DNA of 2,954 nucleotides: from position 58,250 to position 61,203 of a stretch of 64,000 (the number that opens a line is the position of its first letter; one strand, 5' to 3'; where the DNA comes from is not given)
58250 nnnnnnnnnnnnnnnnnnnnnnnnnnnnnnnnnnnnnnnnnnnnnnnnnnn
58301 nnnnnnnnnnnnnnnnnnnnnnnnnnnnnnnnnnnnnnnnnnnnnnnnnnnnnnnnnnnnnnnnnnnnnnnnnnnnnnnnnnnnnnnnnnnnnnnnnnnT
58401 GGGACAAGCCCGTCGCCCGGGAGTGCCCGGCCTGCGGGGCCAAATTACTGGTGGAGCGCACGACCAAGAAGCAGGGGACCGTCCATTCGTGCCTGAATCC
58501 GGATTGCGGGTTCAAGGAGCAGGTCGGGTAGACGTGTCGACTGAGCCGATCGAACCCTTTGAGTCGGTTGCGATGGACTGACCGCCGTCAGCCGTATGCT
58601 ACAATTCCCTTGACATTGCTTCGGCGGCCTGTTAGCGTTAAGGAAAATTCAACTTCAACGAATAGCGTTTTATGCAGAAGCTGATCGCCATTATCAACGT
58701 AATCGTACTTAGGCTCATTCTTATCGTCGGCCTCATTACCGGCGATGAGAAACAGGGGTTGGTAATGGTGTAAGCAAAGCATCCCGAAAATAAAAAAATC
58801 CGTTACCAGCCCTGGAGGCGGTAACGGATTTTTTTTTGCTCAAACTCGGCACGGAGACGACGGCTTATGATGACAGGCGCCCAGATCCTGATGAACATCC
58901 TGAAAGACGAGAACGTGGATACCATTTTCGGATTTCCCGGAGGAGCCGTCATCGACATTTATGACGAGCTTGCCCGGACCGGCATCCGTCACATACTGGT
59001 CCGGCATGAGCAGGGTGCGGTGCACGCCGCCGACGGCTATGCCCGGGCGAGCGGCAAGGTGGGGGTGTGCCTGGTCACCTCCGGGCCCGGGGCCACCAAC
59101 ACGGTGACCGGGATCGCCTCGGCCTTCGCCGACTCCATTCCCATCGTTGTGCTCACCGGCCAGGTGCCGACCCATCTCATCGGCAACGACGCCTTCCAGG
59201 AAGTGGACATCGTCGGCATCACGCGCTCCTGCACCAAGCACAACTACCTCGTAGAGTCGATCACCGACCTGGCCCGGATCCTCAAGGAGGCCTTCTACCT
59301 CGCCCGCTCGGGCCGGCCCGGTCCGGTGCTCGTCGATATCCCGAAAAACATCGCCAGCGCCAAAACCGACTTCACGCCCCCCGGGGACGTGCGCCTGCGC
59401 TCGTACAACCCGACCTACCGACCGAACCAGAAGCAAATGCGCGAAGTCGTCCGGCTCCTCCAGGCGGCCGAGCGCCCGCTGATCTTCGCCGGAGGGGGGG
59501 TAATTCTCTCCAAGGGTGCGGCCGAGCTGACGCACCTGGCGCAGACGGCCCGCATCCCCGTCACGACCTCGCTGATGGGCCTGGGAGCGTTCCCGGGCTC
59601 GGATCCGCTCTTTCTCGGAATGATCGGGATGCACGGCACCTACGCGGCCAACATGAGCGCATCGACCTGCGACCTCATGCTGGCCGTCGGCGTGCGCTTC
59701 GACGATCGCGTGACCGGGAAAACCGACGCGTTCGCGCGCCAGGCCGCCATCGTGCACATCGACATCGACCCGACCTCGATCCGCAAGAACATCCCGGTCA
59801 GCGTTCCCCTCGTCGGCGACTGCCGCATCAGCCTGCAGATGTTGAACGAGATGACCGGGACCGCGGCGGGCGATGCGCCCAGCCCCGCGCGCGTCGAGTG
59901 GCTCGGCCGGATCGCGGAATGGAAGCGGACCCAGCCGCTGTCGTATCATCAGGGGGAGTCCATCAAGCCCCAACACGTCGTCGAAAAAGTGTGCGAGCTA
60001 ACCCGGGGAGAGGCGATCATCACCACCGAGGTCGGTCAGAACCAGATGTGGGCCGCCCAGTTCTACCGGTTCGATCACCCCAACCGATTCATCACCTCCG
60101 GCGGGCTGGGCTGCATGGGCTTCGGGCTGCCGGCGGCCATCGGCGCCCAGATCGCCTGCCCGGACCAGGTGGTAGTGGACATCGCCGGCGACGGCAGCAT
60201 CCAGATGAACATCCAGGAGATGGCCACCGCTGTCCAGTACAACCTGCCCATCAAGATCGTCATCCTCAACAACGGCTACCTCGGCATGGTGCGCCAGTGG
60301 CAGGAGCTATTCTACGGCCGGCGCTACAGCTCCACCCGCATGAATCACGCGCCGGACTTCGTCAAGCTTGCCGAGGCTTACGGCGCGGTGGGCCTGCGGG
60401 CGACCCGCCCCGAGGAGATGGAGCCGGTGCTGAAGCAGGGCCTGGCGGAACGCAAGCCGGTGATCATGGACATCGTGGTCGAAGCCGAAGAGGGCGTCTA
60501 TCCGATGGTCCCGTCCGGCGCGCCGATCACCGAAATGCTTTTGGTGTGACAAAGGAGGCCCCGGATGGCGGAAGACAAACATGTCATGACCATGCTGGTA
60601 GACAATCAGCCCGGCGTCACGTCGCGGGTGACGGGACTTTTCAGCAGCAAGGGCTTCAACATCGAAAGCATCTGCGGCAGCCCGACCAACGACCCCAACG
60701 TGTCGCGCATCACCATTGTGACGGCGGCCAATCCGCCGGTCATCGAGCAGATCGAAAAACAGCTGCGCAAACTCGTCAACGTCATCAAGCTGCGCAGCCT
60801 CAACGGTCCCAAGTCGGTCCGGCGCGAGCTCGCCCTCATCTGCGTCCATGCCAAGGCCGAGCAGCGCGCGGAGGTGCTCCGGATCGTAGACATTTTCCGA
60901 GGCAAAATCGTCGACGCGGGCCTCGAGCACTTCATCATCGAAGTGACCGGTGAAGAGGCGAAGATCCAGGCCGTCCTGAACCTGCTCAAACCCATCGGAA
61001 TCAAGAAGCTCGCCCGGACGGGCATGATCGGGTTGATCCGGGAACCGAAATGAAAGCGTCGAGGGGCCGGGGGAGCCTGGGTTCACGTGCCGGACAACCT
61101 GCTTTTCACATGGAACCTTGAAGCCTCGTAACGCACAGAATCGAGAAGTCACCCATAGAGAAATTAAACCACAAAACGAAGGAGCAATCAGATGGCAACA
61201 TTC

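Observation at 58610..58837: Classical leader-peptide transcription attenuator upstream of ilvBN-ilvC-cimA-leuA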

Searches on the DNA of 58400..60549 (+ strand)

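Call 5: search_rna_families(source=window, start=58400, end=59000, threshold=evalue, max_evalue=10, show_alignments=3)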
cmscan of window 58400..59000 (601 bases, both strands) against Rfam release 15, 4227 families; matches with E-value up to 10: 10.
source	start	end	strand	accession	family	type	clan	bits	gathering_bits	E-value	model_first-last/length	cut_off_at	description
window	58765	58839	+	RF02074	STnc240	Gene; sRNA;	-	22.9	55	0.61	1-77/77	no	Enterobacterial sRNA STnc240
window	58782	58844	+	RF00722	mir-451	Gene; miRNA;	-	22.6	66.5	0.022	1-71/71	no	mir-451 microRNA precursor family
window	58781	58845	-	RF00722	mir-451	Gene; miRNA;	-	21.1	66.5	0.057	1-71/71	no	mir-451 microRNA precursor family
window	58784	58870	+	RF01742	lactis-plasmid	Gene; sRNA;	-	18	70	4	1-106/106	no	lactis-plasmid RNA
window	58786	58835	+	RF02083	OrzO-P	Gene; antitoxin;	-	17.4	60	3.9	40-76/76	no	OrzO-P RNA antitoxin family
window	58567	58602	+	RF01346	CRISPR-DR36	Gene; CRISPR;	-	17.1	38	0.38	1-36/36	no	CRISPR RNA direct repeat element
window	58793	58833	-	RF04160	MIR868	Gene; miRNA;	-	17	200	1.1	1-194/194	no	MIR868 microRNA precursor family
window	58896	58963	+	RF03111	Zeta-pan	Gene; sRNA;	-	16.5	56.7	2.6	1-50/50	no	Zeta-pan RNA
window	58792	58835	+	RF03200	mir-BART13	Gene; miRNA;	-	15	70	8.9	1-83/83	no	mir-BART13 microRNA precursor family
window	58791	58835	-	RF04136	MIR1862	Gene; miRNA;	-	14.5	84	8.2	1-90/90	no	MIR1862 microRNA precursor family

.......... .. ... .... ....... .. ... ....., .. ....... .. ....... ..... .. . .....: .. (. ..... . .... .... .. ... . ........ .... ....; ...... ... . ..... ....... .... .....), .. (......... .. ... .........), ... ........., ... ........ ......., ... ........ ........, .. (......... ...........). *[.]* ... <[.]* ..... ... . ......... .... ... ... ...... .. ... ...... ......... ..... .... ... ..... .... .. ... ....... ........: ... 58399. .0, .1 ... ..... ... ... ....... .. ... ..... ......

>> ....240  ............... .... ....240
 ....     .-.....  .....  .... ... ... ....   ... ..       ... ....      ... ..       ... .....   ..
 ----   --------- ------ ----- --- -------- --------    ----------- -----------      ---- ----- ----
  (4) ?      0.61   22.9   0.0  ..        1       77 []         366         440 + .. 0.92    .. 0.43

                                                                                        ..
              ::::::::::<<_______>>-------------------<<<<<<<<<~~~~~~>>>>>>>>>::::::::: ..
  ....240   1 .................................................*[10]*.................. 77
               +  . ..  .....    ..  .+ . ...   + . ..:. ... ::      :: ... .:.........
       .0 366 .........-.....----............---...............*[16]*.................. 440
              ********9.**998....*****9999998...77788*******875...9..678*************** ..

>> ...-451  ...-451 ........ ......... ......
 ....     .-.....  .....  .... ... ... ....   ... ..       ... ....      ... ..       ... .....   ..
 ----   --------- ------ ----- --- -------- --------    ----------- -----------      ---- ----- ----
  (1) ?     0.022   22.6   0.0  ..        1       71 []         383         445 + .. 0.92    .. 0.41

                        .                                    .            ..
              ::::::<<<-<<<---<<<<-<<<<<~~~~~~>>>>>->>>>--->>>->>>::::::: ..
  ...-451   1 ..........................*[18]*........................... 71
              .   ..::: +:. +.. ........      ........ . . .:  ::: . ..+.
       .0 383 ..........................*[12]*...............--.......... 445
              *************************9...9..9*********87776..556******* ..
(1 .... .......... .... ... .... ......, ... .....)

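Call 31: search_rna_families(sources=[L004, L007, L008, L009, L012, L013, L083, L085, L086, L017, L018], threshold=gathering)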
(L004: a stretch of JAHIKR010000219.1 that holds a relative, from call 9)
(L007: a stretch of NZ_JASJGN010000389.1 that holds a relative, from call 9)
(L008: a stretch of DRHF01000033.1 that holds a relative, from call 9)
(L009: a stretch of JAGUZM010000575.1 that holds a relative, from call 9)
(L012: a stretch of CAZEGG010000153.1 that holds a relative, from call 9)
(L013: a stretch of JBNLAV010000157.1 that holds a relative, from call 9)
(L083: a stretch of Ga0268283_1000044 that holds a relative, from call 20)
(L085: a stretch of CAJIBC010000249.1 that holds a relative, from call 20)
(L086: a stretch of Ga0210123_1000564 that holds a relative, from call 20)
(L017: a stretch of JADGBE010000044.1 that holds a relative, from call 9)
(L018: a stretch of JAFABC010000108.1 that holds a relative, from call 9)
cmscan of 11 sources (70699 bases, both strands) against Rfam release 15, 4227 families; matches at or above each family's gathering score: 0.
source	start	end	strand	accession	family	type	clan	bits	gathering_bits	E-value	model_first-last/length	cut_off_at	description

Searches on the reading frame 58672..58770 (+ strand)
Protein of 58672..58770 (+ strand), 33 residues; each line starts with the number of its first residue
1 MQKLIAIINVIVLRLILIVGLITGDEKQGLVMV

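Call 29: search_protein_families(library=pfam, alignment_id=A2, max_evalue=10)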
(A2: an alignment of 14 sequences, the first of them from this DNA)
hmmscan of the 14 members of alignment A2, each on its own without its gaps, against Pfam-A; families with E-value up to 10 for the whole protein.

A. member 1, seq(33 aa): 0 families

B. families by the number of members that match (of 14 scanned): 5 families
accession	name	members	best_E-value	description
PF16982.10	Flp1_like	2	0.33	Putative Flagellin, Flp1-like, domain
PF16935.10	Hol_Tox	2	7.4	Putative Holin-like Toxin (Hol-Tox)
PF13755.11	Sensor_TM1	1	0.058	Sensor N-terminal transmembrane domain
PF08046.16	IlvGEDA_leader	1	0.15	IlvGEDA operon leader peptide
PF10267.14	Tmemb_cc2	1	7.4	Predicted transmembrane and coiled-coil 2 protein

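Call 30: search_protein_families(library=ncbifam, alignment_id=A2, max_evalue=10)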
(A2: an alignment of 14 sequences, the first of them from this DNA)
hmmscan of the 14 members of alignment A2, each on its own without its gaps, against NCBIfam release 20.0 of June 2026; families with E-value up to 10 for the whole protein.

A. member 1, seq(33 aa): 0 families

B. families by the number of members that match (of 14 scanned): 4 families
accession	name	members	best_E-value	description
NF052664.1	HP0135_fam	1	0.14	HP0135 family lipoprotein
NF058527.1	HistKinChvGCaul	1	0.15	two-component sensor histidine kinase ChvG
TIGR04429.1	Phr_nterm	1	0.8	Phr family secreted Rap phosphatase inhibitor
NF033797.0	phero_SHP2_SHP3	1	5.5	SHP2/SHP3 family peptide pheromone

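Call 51: list_cluster_members(proteins=[window:58672-58770:+, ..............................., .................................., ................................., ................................, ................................, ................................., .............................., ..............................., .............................])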
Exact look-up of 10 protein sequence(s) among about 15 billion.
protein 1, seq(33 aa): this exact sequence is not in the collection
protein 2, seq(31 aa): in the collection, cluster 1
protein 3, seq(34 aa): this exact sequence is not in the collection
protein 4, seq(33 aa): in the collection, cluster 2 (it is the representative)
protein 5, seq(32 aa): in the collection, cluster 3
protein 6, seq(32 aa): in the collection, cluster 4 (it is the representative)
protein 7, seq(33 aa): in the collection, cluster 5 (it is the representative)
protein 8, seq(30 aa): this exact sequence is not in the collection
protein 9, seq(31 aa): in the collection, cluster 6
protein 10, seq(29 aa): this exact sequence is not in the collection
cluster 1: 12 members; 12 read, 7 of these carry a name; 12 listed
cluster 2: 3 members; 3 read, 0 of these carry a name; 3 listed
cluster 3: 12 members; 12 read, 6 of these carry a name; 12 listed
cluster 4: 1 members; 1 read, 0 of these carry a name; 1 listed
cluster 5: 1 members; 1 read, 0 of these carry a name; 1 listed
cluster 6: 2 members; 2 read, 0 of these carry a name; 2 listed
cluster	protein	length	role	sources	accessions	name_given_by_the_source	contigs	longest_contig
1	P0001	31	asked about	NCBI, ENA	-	-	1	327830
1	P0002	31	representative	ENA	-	-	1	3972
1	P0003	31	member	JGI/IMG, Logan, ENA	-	hypothetical protein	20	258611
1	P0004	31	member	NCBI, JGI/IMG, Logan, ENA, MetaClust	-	hypothetical protein | \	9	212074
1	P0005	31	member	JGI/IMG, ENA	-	hypothetical protein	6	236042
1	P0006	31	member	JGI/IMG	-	hypothetical protein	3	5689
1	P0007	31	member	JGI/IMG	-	hypothetical protein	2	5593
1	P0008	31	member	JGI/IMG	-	hypothetical protein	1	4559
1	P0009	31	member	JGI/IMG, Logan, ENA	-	hypothetical protein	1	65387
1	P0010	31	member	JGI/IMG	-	-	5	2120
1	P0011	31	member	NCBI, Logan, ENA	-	-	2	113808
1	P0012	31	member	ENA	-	-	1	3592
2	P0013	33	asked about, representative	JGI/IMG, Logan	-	-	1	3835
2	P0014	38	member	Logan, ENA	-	-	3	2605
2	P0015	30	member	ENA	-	-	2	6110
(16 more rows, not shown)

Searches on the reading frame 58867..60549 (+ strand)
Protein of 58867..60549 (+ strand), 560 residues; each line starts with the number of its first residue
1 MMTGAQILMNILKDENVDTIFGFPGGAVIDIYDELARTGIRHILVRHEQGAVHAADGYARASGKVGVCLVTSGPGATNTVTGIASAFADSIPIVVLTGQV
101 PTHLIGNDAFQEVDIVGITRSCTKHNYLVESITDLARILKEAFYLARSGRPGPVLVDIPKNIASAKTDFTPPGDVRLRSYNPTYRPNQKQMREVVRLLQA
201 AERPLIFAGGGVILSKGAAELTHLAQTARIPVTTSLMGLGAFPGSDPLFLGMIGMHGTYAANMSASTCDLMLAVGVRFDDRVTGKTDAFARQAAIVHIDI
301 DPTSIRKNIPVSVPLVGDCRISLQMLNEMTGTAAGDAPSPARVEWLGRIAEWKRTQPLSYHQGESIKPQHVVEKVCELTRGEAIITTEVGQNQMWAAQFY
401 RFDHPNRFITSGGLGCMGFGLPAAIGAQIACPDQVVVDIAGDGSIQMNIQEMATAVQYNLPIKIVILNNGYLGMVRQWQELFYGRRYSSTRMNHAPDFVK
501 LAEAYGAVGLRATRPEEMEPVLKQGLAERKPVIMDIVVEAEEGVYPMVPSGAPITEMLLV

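Call 7: search_protein_families(library=ncbifam, proteins=[window:58867-60549:+])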
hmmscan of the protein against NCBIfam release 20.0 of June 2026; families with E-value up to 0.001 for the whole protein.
window:58867-60549:+ (560 aa): 54 families (the best 25 are shown)
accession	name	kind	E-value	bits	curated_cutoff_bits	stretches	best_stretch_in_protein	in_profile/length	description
TIGR00118.1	acolac_lg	equivalog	4.9e-252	837.3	538.35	1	2-558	1-554/557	biosynthetic-type acetolactate synthase large subunit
NF004710.0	PRK06048.1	equivalog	3.1e-251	834.7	976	1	2-558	8-557/561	acetolactate synthase large subunit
NF006581.0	PRK09107.1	equivalog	2.6e-236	785.6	974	1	2-559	11-574/595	acetolactate synthase 3 large subunit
NF005228.0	PRK06725.1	equivalog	3.1e-231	768.5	991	1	2-559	16-566/571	acetolactate synthase large subunit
NF006319.0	PRK08527.1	equivalog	3.1e-228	758.8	905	1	2-559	4-559/565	acetolactate synthase large subunit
NF005409.0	PRK06965.1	equivalog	3.9e-227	755.3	1035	1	2-559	21-582/587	acetolactate synthase 3 catalytic subunit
NF005824.0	PRK07710.1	equivalog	1.2e-225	750.2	976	1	2-558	17-568/573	acetolactate synthase large subunit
NF005651.0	PRK07418.1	subfamily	3.3e-219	729.1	942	1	2-558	19-579/617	acetolactate synthase large subunit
NF005058.0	PRK06466.1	equivalog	5e-219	728.5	951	1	1-559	3-568/574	acetolactate synthase 3 large subunit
NF004919.0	PRK06276.1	equivalog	2.9e-215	716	866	1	2-558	1-557/582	acetolactate synthase large subunit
NF005860.0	PRK07789.1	equivalog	5.7e-213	708.6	881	1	2-553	34-593/615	acetolactate synthase large subunit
NF005936.0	PRK07979.1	equivalog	8.6e-207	688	1080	1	1-559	3-568/574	acetolactate synthase 3 large subunit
NF005364.0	PRK06882.1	equivalog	3.1e-205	682.9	1083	1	2-559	4-566/574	acetolactate synthase 3 large subunit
NF006525.0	PRK08979.1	equivalog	4.1e-205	682.5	1084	1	1-559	3-566/572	acetolactate synthase 3 large subunit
NF006524.0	PRK08978.1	equivalog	5.2e-202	672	738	1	2-558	1-544/548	acetolactate synthase 2 catalytic subunit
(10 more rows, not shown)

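Call 9: find_related_loci(query=window:58867-60549:+, collection=genome_contigs, flank=3000)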
Query window:58867-60549:+ (560 aa) in genome_contigs; peptide patterns used: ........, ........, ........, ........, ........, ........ (x = any residue, [..] = any of these).
600 stretches matched a pattern (row limit reached: there are more); 600 encode a relative of the query (tblastn E <= 1e-3); the best 80 are kept; 80 distinct loci.
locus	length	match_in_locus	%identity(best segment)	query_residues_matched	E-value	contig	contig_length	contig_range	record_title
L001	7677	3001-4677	79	2-560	0e+0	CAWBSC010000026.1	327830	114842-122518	MAG: uncultured delta proteobacterium isolate MFD01872.bin.2.29 genome assembly, contig: contig_97279, whole genome shot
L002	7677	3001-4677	75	2-560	0e+0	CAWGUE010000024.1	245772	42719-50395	MAG: uncultured delta proteobacterium isolate MFD09779.bin.1.212 genome assembly, contig: contig_57910, whole genome sho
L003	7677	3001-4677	74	2-560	0e+0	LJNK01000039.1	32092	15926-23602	MAG: Deltaproteobacteria bacterium SG8_13 WOR_8-12_820, whole genome shotgun sequence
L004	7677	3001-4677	74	2-560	0e+0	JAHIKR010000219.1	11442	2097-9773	MAG: Proteobacteria bacterium isolate KR13_N1.mb.65 KR13_N1.mb.65_k141_128716, whole genome shotgun sequence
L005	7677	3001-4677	74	2-560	0e+0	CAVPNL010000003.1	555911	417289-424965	MAG: uncultured delta proteobacterium isolate MFD09779.bin.2.131 genome assembly, contig: contig_13951, whole genome sho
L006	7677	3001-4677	73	2-560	0e+0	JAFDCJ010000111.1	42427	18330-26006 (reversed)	MAG: Deltaproteobacteria bacterium isolate MB3D_Bin_18 MB3D_Bin_18_MB3D_0306_000000517396, whole genome shotgun sequence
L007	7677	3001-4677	74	2-560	0e+0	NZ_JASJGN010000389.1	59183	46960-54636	MAG: Desulfosarcina sp. isolate ChS5.bin.72 ChesSed_k141_1395060, whole genome shotgun sequence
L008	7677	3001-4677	72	2-560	0e+0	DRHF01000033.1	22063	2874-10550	MAG TPA_asm: Desulfobacterales bacterium isolate HyVt-363 HyVt-363_k145_15225, whole genome shotgun sequence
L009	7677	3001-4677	72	3-560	0e+0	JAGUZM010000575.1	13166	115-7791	MAG: Deltaproteobacteria bacterium isolate DeMMO6_18 c_000000056587, whole genome shotgun sequence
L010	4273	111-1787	72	2-560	0e+0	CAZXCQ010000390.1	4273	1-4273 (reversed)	MAG TPA_asm: uncultured Desulfobacteraceae bacterium isolate SRP323688_co1_244 genome assembly, contig: NODE_27575_lengt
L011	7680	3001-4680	72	2-560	0e+0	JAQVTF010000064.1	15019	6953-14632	MAG: Desulfobacteraceae bacterium isolate STF1_291 NODE_10914_length_15019_cov_4.533508_Sandtown_F1, whole genome shotgu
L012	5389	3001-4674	71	2-559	0e+0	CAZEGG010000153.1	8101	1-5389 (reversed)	MAG TPA_asm: uncultured Desulfobacteraceae bacterium isolate binchicken_co150_295 genome assembly, contig: NODE_23308_le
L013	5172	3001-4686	70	2-559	0e+0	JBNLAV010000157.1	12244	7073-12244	MAG: Desulfobacteraceae bacterium isolate C2.bin.44.orig k141_1398065, whole genome shotgun sequence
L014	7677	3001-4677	70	2-560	0e+0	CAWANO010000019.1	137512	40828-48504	MAG: uncultured delta proteobacterium isolate MFD03804.bin.1.2 genome assembly, contig: contig_84487, whole genome shotg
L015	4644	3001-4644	72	2-548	0e+0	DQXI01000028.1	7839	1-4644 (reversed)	MAG TPA_asm: Desulfobacteraceae bacterium isolate HyVt-13 Ga0136651_10004266, whole genome shotgun sequence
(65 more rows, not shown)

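Call 20: find_related_loci(query=window:58867-60549:+, collection=metagenome_contigs, flank=1500)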
Query window:58867-60549:+ (560 aa) in metagenome_contigs; peptide patterns used: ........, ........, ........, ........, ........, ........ (x = any residue, [..] = any of these).
600 stretches matched a pattern (row limit reached: there are more); 600 encode a relative of the query (tblastn E <= 1e-3); the best 80 are kept; 80 distinct loci.
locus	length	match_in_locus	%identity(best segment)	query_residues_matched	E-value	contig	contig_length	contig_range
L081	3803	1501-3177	78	2-560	0e+0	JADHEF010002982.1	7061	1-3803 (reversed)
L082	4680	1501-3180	75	2-560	0e+0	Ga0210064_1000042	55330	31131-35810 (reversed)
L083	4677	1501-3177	73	2-560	0e+0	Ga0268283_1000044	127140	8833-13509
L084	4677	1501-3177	70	2-560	0e+0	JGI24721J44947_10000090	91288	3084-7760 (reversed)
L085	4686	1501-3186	70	2-559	0e+0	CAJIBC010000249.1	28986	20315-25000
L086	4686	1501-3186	70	2-559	0e+0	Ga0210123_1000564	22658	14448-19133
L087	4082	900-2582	65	2-560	0e+0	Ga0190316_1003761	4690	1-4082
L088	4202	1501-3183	65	2-560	0e+0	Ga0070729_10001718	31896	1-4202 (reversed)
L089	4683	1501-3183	66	3-560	0e+0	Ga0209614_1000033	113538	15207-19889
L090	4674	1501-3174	65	1-559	0e+0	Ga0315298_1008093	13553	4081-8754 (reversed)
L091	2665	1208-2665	74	16-501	0e+0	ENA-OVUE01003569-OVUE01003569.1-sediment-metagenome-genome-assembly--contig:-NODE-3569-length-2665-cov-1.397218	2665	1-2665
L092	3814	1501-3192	64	2-560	0e+0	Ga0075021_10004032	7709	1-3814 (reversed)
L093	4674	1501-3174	62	2-559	0e+0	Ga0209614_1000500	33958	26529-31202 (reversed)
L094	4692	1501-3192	62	2-560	0e+0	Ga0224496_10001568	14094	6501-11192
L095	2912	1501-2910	73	2-471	0e+0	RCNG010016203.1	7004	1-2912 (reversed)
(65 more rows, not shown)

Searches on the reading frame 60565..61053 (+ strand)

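Call 7: search_protein_families(library=ncbifam, proteins=[window:60565-61053:+])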
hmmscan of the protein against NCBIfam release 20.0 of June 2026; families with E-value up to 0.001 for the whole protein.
window:60565-61053:+ (162 aa): 5 families
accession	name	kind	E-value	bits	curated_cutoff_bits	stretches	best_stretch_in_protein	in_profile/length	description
NF008864.0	PRK11895.1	equivalog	2.8e-59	199.5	119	1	4-161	2-159/164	acetolactate synthase small subunit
TIGR00119.1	acolac_sm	equivalog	1e-54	184.8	56.9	1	5-160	2-157/158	acetolactate synthase small subunit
NF006036.0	PRK08178.1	equivalog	5.6e-13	48.7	128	1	3-82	12-90/102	acetolactate synthase small subunit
NF005233.0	PRK06737.1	equivalog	1.9e-06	27.9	102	1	6-77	3-74/76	ACT domain-containing protein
NF008362.0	PRK11152.1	equivalog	0.00016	21.5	68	1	5-78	3-75/85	acetolactate synthase 2 small subunit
